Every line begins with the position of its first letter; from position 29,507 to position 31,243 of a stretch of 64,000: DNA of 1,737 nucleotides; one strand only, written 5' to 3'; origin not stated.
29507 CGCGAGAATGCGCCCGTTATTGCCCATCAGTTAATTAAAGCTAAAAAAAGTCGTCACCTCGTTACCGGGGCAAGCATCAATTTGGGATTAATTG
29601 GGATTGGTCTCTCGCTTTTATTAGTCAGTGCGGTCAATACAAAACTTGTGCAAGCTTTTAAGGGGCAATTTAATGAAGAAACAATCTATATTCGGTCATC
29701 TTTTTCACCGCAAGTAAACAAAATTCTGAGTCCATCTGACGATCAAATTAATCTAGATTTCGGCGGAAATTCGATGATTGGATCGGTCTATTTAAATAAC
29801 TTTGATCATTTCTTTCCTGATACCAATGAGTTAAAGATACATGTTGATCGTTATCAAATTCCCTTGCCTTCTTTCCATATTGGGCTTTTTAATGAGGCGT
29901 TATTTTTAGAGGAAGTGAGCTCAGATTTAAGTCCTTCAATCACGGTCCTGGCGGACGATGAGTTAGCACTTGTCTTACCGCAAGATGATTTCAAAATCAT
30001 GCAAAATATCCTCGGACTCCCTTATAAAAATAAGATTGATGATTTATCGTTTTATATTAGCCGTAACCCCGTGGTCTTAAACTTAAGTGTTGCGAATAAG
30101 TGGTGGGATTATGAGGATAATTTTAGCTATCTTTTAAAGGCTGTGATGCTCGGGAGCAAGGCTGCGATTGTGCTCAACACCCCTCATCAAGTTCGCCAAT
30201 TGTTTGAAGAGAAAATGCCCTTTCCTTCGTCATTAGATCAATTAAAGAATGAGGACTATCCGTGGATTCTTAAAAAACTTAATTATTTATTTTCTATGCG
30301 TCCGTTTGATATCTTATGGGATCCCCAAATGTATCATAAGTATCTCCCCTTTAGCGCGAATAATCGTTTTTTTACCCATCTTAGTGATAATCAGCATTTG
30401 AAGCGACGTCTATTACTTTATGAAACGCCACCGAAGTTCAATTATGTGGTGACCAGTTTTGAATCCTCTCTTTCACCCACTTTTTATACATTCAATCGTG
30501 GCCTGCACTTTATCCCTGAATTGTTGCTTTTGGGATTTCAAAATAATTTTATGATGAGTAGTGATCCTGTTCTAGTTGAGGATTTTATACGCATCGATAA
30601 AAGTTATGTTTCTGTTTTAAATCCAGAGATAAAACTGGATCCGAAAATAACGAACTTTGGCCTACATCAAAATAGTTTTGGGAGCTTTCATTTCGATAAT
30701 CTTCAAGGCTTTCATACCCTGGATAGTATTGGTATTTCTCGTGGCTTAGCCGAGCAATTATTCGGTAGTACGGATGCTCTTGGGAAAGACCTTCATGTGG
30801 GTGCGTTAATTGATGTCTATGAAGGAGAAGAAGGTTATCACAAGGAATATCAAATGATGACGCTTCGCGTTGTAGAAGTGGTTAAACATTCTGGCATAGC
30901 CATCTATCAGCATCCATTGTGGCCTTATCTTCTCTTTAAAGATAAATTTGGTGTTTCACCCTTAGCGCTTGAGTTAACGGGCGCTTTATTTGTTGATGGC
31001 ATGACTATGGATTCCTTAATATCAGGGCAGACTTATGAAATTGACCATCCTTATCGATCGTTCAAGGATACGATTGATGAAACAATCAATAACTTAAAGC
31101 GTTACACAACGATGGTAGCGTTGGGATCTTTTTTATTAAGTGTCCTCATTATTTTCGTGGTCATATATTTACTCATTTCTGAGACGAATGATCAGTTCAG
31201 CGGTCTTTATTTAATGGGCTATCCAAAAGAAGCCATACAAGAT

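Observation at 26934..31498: Asymmetric tripartite MacB/FtsX-type ABC system: stand-alone NBD + stand-alone permease + fused NBD-permease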

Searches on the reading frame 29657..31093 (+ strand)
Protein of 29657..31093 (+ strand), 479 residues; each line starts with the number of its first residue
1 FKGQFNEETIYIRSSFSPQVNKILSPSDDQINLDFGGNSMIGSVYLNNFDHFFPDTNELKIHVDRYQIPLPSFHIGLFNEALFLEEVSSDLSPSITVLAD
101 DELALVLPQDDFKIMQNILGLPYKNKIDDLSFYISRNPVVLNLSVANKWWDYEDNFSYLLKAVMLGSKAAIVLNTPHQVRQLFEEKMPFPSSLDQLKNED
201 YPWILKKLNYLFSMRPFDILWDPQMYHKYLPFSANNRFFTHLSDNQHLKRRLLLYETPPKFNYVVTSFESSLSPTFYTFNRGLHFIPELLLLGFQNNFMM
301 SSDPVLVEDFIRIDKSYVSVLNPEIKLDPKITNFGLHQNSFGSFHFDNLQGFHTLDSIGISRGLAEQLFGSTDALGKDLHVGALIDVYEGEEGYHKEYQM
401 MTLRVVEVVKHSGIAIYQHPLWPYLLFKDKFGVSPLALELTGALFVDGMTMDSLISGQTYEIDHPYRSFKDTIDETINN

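Call 44: search_solved_structures(query=A3, max_evalue=10, show_alignments=0)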
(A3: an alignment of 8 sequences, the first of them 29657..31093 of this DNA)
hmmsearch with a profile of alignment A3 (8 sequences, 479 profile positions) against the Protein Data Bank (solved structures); distinct sequences matched with E-value up to 10: 1.
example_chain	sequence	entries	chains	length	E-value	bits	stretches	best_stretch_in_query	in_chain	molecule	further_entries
2jz1_A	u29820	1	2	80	0.18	13.5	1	195-250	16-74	Protein doublesex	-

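Call 45: search_protein_families(library=pfam, alignment_id=A3, max_evalue=1)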
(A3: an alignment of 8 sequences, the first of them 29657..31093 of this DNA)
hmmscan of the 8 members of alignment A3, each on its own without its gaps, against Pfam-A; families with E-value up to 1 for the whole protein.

A. member 1, window:29657-31093:+ (479 aa): 0 families

B. families by the number of members that match (of 8 scanned): 5 families
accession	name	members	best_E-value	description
PF11389.14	Porin_OmpL1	1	0.11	Leptospira porin protein OmpL1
PF12285.13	Astrovir_pp_1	1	0.12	Astroviridae polyprotein 1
PF17832.7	Pre-PUA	1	0.14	Pre-PUA-like domain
PF24099.1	RBD_DGKtheta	1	0.15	Diacylglycerol kinase theta, RNA-binding domain-like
PF12327.13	FtsZ_C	1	0.22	FtsZ family, C-terminal domain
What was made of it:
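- Tried and rejected: A profile of the P3 external domain gave nothing against PDB sequences or Pfam (calls 44, 45).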
